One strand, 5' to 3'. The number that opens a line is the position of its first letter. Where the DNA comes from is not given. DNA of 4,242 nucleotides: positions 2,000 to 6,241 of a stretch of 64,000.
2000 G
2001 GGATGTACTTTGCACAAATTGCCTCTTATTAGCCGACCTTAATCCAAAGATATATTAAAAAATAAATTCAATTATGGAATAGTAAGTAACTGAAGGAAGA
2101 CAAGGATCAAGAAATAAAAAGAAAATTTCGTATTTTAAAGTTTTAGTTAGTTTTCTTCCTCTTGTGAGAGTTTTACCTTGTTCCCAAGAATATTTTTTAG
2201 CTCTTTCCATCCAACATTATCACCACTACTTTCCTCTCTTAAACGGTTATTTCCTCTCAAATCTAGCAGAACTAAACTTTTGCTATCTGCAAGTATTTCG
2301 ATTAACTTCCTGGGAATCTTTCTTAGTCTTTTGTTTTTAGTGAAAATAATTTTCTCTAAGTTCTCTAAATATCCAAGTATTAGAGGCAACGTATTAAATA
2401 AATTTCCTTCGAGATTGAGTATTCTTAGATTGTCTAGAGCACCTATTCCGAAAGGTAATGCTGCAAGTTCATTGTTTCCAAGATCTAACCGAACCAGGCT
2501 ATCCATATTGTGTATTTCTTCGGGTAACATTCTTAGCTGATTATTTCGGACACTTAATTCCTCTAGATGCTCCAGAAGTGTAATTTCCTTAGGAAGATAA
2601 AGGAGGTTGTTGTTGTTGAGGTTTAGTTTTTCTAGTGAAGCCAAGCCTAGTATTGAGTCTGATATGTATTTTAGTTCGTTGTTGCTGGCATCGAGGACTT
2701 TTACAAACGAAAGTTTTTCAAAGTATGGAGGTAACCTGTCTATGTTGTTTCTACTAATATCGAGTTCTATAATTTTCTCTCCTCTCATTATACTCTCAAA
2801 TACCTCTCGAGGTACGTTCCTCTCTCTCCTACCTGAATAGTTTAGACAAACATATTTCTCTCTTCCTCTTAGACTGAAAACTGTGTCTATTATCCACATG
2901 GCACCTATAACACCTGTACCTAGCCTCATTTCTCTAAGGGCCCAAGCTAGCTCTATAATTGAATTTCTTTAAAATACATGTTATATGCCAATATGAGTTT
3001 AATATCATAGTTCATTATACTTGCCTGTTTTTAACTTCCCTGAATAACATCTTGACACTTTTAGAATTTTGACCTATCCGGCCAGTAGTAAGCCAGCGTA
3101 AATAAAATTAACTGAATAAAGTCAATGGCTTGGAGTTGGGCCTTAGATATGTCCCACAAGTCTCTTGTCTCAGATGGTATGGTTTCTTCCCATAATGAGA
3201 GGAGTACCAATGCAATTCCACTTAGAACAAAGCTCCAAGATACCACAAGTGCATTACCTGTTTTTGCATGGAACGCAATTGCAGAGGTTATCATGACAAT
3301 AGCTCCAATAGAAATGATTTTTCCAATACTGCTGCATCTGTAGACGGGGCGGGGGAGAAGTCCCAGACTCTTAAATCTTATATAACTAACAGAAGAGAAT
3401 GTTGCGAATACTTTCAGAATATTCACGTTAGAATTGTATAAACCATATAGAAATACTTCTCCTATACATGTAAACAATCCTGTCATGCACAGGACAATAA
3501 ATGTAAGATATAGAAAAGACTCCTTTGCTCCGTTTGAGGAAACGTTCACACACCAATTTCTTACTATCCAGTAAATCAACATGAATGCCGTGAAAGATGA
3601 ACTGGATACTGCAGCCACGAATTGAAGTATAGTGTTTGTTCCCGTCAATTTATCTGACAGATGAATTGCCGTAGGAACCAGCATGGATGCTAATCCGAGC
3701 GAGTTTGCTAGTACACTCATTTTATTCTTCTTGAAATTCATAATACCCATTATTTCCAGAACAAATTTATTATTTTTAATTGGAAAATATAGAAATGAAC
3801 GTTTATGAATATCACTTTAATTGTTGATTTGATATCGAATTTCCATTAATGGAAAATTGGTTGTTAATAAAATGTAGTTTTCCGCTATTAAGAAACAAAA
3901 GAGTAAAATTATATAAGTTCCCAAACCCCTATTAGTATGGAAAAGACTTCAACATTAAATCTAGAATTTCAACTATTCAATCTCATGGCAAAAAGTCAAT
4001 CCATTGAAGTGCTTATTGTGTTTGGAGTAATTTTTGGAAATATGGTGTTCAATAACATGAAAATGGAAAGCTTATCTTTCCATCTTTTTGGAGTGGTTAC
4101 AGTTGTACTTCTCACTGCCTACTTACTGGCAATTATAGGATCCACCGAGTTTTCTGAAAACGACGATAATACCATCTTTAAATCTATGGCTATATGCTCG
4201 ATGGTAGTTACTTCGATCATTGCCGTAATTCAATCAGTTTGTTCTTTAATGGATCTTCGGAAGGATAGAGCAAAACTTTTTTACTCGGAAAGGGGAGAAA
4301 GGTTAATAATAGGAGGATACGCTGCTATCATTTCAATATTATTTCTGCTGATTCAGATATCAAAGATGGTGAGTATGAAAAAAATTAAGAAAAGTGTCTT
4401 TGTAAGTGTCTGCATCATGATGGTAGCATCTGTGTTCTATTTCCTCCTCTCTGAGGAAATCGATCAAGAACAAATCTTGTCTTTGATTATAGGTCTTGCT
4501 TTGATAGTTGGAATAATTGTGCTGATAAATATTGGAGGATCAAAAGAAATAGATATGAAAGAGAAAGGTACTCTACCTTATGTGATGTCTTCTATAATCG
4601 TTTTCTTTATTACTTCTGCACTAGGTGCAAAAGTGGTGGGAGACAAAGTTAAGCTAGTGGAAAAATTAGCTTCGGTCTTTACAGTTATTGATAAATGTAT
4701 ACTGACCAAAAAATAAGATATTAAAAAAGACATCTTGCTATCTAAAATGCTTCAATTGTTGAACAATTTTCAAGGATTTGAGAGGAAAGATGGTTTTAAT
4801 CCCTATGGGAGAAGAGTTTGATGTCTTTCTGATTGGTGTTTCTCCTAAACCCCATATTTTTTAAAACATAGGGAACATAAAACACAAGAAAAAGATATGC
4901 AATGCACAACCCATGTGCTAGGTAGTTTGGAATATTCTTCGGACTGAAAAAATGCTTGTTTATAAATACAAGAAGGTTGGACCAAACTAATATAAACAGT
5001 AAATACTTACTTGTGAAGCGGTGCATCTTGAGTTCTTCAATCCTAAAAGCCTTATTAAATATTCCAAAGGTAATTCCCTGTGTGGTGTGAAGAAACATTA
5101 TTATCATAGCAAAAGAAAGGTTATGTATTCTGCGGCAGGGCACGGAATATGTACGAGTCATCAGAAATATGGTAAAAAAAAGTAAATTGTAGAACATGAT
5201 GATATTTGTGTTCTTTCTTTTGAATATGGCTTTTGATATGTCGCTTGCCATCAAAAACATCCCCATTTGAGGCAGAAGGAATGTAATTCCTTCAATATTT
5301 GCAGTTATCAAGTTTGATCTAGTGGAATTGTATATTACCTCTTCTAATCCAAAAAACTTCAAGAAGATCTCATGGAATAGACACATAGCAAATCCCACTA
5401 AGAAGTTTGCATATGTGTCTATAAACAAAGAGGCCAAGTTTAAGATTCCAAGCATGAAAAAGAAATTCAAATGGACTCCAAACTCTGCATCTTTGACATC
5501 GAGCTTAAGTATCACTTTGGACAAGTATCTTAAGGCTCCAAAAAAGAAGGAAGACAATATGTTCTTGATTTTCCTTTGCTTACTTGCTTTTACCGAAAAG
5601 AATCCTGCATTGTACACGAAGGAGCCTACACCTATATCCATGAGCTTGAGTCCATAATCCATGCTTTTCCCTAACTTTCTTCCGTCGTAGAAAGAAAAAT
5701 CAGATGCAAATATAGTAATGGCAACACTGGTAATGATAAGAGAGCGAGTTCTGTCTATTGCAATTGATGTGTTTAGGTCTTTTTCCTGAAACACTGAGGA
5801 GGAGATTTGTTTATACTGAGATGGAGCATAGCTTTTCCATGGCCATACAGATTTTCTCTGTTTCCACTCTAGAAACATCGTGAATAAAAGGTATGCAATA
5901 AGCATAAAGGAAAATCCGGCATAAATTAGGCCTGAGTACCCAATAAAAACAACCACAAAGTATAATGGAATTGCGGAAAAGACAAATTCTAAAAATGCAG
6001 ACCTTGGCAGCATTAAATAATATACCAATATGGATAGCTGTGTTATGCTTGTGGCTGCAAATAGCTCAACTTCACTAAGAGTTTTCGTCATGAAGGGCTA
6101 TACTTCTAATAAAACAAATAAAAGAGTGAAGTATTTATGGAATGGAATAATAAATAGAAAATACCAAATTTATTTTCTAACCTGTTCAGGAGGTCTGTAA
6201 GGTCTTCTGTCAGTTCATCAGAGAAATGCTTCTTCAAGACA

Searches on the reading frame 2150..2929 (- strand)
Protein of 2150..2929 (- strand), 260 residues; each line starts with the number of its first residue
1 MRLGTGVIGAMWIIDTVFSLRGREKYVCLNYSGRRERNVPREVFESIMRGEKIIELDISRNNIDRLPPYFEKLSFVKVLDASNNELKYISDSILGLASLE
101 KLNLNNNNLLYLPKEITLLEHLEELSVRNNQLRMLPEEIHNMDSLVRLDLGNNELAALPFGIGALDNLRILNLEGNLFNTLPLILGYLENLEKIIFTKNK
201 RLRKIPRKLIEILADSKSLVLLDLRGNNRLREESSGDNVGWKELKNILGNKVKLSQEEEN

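Call 8: search_protein_families(library=pfam, proteins=[window:2150-2929:-], max_evalue=0.001)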
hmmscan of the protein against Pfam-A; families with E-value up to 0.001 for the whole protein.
window:2150-2929:- (260 aa): 5 families
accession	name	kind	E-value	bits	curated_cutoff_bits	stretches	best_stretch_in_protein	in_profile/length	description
PF23598.1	LRR_14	-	1.9e-15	56.9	40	2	98-234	48-184/353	Leucine-rich repeat region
PF13855.12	LRR_8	-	2.5e-15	56.4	27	2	55-109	5-61/61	Leucine rich repeat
PF12799.13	LRR_4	-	1.2e-14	54.4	27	2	121-158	2-39/44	Leucine Rich repeats (2 copies)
PF00560.39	LRR_1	-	6.9e-11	40.5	20.6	0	121-142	1-23/23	Leucine Rich Repeat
PF23211.1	LRR_LRWD1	-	0.00028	21.1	28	0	48-110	39-99/190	Leucine-rich repeat and WD repeat-containing protein 1, LRR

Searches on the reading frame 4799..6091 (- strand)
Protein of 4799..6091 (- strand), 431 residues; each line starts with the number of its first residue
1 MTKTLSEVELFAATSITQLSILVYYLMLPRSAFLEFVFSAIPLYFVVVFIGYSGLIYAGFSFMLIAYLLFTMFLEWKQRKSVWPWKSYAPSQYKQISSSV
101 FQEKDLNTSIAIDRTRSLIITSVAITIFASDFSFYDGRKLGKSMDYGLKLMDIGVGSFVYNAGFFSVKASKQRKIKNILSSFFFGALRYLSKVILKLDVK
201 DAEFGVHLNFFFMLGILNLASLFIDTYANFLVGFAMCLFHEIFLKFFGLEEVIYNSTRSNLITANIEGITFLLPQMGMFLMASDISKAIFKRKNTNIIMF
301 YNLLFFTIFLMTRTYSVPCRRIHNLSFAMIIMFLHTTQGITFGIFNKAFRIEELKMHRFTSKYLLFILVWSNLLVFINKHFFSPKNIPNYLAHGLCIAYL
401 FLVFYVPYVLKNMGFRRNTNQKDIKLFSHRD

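Call 77: search_protein_families(library=pfam, proteins=[window:4799-6091:-], max_evalue=0.00001)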
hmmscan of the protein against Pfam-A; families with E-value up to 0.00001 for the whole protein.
window:4799-6091:- (431 aa): 1 family
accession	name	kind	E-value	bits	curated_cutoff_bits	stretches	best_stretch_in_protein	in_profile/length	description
PF06423.18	GWT1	-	6.1e-38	131.3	29.6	1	10-409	20-436/437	GWT1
